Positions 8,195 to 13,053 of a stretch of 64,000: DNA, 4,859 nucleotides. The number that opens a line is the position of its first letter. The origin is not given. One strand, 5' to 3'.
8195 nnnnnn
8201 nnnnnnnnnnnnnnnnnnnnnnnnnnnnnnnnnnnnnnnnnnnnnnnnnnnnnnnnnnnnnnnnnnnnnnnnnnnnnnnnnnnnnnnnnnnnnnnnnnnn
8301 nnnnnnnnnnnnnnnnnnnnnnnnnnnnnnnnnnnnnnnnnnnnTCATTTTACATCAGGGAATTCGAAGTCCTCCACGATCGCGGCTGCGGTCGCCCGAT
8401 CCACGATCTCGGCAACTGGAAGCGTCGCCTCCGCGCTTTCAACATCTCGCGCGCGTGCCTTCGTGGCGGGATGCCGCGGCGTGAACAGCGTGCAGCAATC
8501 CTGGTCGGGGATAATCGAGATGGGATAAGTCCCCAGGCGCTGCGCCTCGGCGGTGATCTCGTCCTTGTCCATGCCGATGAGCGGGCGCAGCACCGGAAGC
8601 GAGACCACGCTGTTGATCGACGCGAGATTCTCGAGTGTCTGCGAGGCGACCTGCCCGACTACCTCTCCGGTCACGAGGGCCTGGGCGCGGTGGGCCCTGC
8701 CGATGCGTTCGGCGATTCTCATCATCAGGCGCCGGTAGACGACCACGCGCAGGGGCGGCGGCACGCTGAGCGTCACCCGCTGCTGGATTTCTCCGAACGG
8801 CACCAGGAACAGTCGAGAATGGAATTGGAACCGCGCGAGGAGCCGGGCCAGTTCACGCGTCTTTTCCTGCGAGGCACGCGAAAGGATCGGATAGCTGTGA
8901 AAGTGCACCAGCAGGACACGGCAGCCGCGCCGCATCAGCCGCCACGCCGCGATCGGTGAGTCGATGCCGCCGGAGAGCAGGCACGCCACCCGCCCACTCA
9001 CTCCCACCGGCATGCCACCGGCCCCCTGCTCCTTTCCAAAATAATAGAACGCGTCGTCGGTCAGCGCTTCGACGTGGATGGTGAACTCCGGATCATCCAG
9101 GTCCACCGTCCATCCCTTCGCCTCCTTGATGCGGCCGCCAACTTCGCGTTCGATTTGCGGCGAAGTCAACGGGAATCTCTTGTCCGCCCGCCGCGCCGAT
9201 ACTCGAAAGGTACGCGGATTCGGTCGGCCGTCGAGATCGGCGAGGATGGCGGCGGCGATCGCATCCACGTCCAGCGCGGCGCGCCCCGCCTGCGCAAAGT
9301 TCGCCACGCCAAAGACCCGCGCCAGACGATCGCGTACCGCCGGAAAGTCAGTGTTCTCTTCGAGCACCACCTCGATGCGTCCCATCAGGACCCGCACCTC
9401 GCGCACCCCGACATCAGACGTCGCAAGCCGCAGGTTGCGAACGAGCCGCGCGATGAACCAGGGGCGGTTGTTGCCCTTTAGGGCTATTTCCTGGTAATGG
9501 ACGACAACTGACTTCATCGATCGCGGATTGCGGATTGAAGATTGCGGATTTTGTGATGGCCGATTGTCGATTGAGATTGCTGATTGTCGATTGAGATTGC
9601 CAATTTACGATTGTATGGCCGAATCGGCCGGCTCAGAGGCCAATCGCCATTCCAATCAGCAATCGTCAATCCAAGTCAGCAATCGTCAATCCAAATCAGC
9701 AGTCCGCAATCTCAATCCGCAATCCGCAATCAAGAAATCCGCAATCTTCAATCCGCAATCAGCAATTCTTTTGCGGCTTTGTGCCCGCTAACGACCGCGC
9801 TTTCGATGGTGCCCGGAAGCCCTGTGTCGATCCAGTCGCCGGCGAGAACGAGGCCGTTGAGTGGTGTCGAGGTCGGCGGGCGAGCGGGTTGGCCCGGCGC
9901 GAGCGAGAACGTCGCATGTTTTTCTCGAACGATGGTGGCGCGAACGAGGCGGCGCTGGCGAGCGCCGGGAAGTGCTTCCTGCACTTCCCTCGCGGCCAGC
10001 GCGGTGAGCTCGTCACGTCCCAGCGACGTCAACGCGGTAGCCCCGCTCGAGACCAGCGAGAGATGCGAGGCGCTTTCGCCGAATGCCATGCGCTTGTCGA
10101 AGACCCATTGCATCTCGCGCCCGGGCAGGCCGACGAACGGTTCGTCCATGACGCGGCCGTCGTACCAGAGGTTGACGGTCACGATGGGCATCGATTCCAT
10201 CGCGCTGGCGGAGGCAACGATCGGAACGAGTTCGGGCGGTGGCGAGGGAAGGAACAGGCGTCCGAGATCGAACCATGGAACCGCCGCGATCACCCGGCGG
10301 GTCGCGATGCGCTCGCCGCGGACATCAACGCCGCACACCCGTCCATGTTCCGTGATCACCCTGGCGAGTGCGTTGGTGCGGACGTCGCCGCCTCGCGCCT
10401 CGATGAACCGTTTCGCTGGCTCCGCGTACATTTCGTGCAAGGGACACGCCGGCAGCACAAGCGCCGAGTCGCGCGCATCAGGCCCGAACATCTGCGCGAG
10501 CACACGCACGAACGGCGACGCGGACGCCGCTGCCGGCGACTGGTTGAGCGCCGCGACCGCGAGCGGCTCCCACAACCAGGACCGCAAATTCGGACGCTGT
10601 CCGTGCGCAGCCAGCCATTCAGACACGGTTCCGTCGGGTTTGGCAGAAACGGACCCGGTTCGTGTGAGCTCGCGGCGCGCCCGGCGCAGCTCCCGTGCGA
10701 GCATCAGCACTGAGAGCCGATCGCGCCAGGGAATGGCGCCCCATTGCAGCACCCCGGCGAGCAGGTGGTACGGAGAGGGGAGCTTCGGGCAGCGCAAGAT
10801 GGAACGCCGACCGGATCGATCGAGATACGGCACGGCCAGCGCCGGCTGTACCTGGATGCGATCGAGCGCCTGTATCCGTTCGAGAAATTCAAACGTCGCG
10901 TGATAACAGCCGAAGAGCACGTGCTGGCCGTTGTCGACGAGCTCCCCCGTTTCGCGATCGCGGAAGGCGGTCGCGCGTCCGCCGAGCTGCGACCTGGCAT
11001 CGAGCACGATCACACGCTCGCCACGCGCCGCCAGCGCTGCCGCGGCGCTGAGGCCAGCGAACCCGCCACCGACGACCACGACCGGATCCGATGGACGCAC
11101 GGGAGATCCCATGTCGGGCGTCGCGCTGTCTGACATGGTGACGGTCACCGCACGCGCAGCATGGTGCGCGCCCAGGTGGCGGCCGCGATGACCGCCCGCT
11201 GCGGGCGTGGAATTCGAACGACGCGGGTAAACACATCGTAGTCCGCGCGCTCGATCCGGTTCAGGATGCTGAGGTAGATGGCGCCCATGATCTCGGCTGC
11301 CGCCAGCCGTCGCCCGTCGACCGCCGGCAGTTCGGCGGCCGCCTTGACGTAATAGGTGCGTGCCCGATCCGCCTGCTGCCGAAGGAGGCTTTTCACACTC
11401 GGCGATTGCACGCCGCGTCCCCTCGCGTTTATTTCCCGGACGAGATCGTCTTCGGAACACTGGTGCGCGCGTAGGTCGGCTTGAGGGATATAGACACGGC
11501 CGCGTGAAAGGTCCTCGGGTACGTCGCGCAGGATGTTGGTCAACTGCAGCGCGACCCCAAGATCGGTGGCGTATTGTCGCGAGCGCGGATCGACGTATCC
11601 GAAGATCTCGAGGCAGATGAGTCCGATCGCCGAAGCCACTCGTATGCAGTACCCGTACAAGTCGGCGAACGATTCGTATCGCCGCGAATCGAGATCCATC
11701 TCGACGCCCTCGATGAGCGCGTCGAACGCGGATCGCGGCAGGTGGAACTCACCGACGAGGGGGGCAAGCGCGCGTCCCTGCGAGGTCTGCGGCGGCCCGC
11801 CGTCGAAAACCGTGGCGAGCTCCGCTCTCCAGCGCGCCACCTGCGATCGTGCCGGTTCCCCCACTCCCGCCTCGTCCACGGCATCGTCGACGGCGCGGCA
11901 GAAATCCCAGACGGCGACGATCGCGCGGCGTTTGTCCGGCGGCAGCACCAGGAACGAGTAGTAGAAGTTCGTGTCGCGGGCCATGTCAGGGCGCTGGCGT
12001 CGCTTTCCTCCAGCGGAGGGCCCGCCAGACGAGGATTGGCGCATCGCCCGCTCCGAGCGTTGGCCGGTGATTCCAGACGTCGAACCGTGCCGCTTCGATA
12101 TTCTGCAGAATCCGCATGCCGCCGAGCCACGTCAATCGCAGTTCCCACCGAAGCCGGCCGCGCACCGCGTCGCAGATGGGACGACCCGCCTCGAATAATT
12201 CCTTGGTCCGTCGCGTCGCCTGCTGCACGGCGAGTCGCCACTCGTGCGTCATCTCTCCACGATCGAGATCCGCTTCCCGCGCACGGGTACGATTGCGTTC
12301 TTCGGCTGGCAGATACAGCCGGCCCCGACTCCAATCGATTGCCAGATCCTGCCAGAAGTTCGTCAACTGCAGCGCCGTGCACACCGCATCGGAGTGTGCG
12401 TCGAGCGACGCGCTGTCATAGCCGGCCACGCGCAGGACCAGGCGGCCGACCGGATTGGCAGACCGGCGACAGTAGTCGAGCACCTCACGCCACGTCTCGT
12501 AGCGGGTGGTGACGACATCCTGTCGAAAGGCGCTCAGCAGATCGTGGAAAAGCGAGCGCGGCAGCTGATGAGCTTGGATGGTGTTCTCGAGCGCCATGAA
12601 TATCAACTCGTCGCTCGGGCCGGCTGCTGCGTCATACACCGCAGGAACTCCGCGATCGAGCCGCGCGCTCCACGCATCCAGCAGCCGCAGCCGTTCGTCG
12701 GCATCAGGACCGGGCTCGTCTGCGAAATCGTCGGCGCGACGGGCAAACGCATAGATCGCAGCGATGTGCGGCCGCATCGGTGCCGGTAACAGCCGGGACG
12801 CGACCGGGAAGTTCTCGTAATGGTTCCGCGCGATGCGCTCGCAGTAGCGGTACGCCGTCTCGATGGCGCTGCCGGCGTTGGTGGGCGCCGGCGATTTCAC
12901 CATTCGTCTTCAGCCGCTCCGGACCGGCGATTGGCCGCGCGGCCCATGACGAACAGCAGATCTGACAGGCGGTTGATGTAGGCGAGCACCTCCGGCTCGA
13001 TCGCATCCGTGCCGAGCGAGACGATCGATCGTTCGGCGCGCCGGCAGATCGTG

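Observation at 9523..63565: Window-wide family of heptanucleotide-phased tandem arrays occupying intergenic gaps and donating start/stop codons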

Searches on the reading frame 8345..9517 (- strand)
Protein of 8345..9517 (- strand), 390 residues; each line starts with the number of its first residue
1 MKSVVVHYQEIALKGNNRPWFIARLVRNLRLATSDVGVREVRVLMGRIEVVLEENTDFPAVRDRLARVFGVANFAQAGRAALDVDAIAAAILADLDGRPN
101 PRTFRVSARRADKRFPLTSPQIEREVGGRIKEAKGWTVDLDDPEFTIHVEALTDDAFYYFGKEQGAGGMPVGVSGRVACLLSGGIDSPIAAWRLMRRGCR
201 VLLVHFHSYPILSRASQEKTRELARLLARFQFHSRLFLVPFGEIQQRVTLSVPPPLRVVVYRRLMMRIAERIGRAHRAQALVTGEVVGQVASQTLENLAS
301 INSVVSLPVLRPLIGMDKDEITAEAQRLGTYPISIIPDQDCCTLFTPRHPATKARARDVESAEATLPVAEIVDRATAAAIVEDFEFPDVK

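Call 16: search_protein_families(library=pfam, proteins=[window:8345-9517:-])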
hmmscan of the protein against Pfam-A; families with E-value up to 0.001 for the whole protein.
window:8345-9517:- (390 aa): 4 families
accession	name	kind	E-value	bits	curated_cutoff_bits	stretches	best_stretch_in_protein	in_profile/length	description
PF02568.20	ThiI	-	6.9e-69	231.8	20.5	1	172-365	1-194/197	Thiamine biosynthesis protein (ThiI)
PF22025.1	ThiI_fer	-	6.3e-16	59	25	1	4-74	2-71/72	ThiI ferredoxin-like domain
PF02926.22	THUMP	-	1.2e-13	51.7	20.6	1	100-156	22-79/84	THUMP domain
PF06508.19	QueC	-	0.00015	21.8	22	0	178-224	3-48/210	Queuosine biosynthesis protein QueC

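Call 25: find_encoding_contigs(protein=window:8345-9517:-, flank=3000, max_places=6)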
Protein window:8345-9517:- (390 aa): no gene with exactly this product is on record in the collection.

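Call 104: search_protein_families(library=ncbifam, proteins=[window:8345-9517:-], max_evalue=0.00001)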
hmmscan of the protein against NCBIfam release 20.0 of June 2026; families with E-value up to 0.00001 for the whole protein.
window:8345-9517:- (390 aa): 2 families
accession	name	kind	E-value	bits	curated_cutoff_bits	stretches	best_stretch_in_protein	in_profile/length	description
TIGR00342.1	TIGR00342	equivalog_domain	1.3e-107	360.1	264.5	1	4-368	1-367/373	tRNA uracil 4-sulfurtransferase ThiI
NF006222.0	PRK08349.1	subfamily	1.8e-44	152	251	1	176-362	2-188/198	hypothetical protein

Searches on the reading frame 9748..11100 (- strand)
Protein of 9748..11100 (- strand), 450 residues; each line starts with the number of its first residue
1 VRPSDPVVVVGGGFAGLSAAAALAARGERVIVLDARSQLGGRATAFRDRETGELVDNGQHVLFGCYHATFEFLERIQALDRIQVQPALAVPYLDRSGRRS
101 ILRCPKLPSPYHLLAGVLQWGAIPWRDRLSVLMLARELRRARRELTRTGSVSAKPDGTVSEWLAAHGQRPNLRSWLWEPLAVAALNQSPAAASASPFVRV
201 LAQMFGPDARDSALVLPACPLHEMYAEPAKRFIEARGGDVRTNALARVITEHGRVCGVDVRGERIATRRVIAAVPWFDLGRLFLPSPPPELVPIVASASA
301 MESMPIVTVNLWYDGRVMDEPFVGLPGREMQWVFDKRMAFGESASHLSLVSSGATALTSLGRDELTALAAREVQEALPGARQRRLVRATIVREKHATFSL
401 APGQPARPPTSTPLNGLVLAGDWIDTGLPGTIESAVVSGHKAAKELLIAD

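Call 104: search_protein_families(library=ncbifam, proteins=[window:9748-11100:-], max_evalue=0.00001)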
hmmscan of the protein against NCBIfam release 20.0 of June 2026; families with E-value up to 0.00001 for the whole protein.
window:9748-11100:- (450 aa): 19 families
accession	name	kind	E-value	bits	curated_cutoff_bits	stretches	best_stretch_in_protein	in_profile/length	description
TIGR03467.1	HpnE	equivalog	1.7e-122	409.8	283.05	1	7-447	1-429/430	hydroxysqualene dehydroxylase HpnE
TIGR02731.1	phytoene_desat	equivalog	2.1e-31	109.2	569.4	1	7-445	2-451/453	15-cis-phytoene desaturase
TIGR02732.1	zeta_caro_desat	equivalog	1.2e-27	97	622.15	2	7-317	2-321/474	9,9'-di-cis-zeta-carotene desaturase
NF005560.0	PRK07233.1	equivalog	6e-15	55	252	1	7-282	3-259/435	hypothetical protein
NF045637.1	carotdesatCrtDProt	equivalog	6.2e-12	44.8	580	1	7-62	1-54/485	1-hydroxycarotenoid 3,4-desaturase CrtD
TIGR02734.1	crtI_fam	subfamily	4.3e-10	38.9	238.1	1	7-58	1-50/504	phytoene desaturase family protein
NF058655.1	CrtID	equivalog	8.3e-09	34.8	640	1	7-48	1-42/478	bifunctional phytoene desaturase/3,4-desaturase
TIGR02733.1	desat_CrtD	equivalog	1.4e-08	33.9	549.7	1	6-49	3-46/492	C-3',4' desaturase CrtD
NF005548.0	PRK07208.1-4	equivalog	4.8e-08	32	389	0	5-89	4-86/488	hypothetical protein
TIGR02730.1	carot_isom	equivalog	2.1e-07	30.2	586.9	0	7-66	3-60/493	carotenoid isomerase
TIGR03997.1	mycofact_OYE_2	equivalog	4.2e-07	28.8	793.15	1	7-45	382-420/645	mycofactocin system FadH/OYE family oxidoreductase 2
NF006130.0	PRK08274.1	equivalog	1.5e-06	27.3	369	1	7-91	8-91/467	FAD-dependent tricarballylate dehydrogenase TcuA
NF002480.1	PRK01747.1-1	equivalog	1.8e-06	26.7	540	1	5-47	249-291/645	bifunctional tRNA (5-methylaminomethyl-2-thiouridine)(34)-methyltransferase MnmC2/FAD-dependent 5-carboxymethylaminomethyl-2-thiouridine(34)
NF041087.1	bile_acid_BaiCD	equivalog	2.4e-06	25.9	825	1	6-42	382-418/642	bile acid Fe-S flavoenzyme BaiCD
NF006002.0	PRK08132.1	subfamily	2.6e-06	26.1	416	1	5-49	26-72/552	FAD-dependent oxidoreductase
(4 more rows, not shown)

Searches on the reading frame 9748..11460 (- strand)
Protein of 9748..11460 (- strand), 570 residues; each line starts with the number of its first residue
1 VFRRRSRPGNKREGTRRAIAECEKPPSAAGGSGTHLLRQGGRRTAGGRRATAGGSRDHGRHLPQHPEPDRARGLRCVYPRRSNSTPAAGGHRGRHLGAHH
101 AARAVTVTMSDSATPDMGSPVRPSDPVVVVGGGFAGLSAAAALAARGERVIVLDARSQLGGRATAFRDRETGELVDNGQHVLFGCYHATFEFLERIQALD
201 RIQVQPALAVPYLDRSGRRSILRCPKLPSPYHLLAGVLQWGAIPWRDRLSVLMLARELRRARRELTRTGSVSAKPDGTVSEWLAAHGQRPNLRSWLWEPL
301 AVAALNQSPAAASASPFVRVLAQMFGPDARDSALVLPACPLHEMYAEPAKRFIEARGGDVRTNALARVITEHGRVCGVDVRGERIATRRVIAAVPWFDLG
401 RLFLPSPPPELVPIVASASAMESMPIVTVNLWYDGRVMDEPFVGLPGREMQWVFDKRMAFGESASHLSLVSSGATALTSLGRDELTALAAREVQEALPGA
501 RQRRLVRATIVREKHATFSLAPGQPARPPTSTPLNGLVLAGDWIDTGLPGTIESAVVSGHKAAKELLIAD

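Call 16: search_protein_families(library=pfam, proteins=[window:9748-11460:-])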
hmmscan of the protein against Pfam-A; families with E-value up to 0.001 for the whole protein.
window:9748-11460:- (570 aa): 10 families
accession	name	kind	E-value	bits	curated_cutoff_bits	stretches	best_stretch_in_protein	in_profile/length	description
PF01593.30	Amino_oxidase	-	9.1e-42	144.3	19.8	1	134-567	1-443/443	Flavin containing amine oxidoreductase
PF13450.12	NAD_binding_8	-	1.1e-14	54.8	21.9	1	129-195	1-67/68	NAD(P)-binding Rossmann-like domain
PF01266.30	DAO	-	1.3e-09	38.5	27.9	1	127-500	2-293/353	FAD dependent oxidoreductase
PF12831.13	FAD_oxidored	-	2.8e-08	33.9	27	1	127-166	2-41/416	FAD dependent oxidoreductase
PF00890.30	FAD_binding_2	-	2.3e-07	30.8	20.4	1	127-166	2-40/414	FAD binding domain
PF07992.20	Pyr_redox_2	-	4.9e-06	26.6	26.1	1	125-178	143-197/291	Pyridine nucleotide-disulphide oxidoreductase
PF00070.33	Pyr_redox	-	2.6e-05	25.1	22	1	127-160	2-35/82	Pyridine nucleotide-disulphide oxidoreductase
PF03486.20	HI0933_like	-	9.5e-05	22.4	50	1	127-160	3-36/244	HI0933-like protein Rossmann domain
PF01494.25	FAD_binding_3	-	0.00041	20.1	22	1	126-158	3-35/349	FAD binding domain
PF01134.28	GIDA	-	0.00051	19.6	22.1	1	127-153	2-28/391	Glucose inhibited division protein A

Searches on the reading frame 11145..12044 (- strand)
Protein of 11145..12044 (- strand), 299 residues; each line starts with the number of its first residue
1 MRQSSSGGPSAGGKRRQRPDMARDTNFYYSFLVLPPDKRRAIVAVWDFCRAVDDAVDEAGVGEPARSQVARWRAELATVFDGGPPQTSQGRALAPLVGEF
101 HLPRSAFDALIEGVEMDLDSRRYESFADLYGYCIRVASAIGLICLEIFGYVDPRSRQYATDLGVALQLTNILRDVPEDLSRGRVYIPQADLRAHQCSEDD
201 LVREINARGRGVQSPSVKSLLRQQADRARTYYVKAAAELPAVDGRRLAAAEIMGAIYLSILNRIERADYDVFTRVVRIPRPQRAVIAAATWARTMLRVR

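Call 104: search_protein_families(library=ncbifam, proteins=[window:11145-12044:-], max_evalue=0.00001)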
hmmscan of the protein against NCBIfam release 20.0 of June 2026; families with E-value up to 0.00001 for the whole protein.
window:11145-12044:- (299 aa): 5 families
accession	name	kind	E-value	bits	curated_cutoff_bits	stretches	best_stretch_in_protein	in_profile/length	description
TIGR03465.1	HpnD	equivalog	6.7e-83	277.8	278.6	1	24-292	6-266/267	presqualene diphosphate synthase HpnD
TIGR03464.1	HpnC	equivalog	2.1e-50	171.8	250.45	1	22-289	4-264/267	squalene synthase HpnC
NF045686.1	PhytoSynCyanob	equivalog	2.7e-50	171.2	550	1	26-294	34-307/310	15-cis-phytoene synthase CrtB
NF045921.1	PhytnSynCrtBRhod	equivalog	2.3e-43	148.8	500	1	27-292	21-277/307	15-cis-phytoene synthase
NF042419.1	Phyto_syn_CrtB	equivalog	1.8e-25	90.1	480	1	37-272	28-264/306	15-cis-phytoene synthase CrtB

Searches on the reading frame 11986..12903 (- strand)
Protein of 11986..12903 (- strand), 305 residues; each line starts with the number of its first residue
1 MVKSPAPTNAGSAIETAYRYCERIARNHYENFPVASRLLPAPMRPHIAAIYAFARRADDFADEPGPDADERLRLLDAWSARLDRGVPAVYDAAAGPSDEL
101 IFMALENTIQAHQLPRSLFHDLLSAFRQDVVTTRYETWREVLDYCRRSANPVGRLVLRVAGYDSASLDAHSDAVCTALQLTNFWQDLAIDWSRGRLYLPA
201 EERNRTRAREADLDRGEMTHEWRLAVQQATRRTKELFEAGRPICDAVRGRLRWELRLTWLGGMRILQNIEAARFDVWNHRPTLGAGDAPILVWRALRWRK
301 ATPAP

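Call 104: search_protein_families(library=ncbifam, proteins=[window:11986-12903:-], max_evalue=0.00001)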
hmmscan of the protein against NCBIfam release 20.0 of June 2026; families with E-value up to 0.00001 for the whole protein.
window:11986-12903:- (305 aa): 5 families
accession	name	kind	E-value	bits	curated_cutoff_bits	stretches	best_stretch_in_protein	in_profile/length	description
TIGR03464.1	HpnC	equivalog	2.6e-97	325.5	250.45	1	25-296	2-266/267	squalene synthase HpnC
TIGR03465.1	HpnD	equivalog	1.6e-44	152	278.6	1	27-295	4-264/267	presqualene diphosphate synthase HpnD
NF045686.1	PhytoSynCyanob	equivalog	1.7e-32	112.8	550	1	6-281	9-289/310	15-cis-phytoene synthase CrtB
NF045921.1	PhytnSynCrtBRhod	equivalog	1.6e-22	80.4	500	1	19-237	8-217/307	15-cis-phytoene synthase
NF042419.1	Phyto_syn_CrtB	equivalog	2.4e-18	66.7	480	1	31-205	17-192/306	15-cis-phytoene synthase CrtB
